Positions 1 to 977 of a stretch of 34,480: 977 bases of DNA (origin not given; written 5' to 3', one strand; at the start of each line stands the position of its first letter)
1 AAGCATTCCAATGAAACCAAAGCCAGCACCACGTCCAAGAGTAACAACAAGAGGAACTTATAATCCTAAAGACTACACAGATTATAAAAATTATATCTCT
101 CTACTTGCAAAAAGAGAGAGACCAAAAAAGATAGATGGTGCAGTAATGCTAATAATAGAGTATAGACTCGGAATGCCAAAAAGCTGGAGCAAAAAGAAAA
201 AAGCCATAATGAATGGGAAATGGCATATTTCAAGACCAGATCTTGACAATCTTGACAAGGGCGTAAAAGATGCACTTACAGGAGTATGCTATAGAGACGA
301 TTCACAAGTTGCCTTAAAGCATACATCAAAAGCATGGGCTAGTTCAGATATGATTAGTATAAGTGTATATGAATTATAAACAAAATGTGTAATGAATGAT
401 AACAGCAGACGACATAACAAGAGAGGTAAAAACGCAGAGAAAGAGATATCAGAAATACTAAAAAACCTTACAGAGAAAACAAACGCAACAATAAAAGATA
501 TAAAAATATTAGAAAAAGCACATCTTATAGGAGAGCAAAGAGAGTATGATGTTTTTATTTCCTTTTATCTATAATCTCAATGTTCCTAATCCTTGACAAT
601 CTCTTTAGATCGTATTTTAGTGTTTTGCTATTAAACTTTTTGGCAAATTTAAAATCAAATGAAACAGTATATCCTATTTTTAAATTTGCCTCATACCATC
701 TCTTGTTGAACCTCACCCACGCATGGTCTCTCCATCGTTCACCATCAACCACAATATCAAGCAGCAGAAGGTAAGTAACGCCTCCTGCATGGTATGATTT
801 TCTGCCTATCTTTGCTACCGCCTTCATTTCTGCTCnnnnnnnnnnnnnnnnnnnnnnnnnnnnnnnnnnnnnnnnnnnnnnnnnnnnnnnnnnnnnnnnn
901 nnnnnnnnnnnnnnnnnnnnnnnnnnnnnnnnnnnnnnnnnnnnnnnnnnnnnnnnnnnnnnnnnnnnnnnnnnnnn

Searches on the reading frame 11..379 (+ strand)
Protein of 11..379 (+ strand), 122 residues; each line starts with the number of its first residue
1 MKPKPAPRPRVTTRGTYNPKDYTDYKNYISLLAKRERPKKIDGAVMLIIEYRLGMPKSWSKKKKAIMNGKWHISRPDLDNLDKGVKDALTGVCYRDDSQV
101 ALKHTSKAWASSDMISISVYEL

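Call 11: search_protein_families(library=phrogs, proteins=[window:11-379:+], max_evalue=0.001)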
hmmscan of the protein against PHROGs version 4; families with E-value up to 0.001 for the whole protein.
window:11-379:+ (122 aa): 6 families
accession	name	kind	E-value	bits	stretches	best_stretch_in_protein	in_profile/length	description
phrog_140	-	DNA, RNA and nucleotide metabolism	1.5e-37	130.4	1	1-122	45-168/219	RusA-like Holliday junction resolvase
phrog_3055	-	DNA, RNA and nucleotide metabolism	4e-07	30.6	1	72-110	158-196/233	RusA-like Holliday junction resolvase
phrog_24390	-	unknown function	4.8e-05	24.6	1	74-107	10-43/62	-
phrog_6537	-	DNA, RNA and nucleotide metabolism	5.9e-05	24.6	1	2-90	11-91/126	RusA-like Holliday junction resolvase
phrog_34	-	DNA, RNA and nucleotide metabolism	0.00017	22.4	1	74-107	142-176/259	RusA-like Holliday junction resolvase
phrog_11894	-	DNA, RNA and nucleotide metabolism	0.00024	22.4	0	2-120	10-119/122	RusA-like Holliday junction resolvase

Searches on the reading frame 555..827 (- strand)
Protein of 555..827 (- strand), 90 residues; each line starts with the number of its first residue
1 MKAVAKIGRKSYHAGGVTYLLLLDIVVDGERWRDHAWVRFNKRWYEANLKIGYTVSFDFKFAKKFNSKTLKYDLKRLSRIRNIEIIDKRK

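Call 3: search_protein_families(library=pfam, proteins=[window:558-827:-], max_evalue=1)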
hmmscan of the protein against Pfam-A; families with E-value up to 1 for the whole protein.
seq(90 aa): 0 families

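Call 4: search_protein_families(library=phrogs, proteins=[window:558-827:-], max_evalue=1)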
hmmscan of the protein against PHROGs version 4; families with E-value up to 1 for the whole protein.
seq(90 aa): 2 families
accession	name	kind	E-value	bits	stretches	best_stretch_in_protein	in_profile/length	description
phrog_8234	-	unknown function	0.17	12.1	1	41-77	181-217/255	-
phrog_14647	-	unknown function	0.3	12.6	1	11-71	30-80/85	-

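Call 15: search_protein_families(library=ncbifam, proteins=[window:555-827:-], max_evalue=1)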
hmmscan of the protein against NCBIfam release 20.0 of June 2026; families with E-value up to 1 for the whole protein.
window:555-827:- (90 aa): 0 families

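Call 87: search_protein_families(library=padloc, proteins=[window:555-827:-], max_evalue=0.01)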
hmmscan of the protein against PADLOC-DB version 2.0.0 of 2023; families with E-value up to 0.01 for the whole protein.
window:555-827:- (90 aa): 0 families
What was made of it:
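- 555..827 (-): orf90: the last gene of the same leftward block, starting 9 nt after the BTLCP stop, with its own AGGAG. No family match (calls 3, 4, 15, 87).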
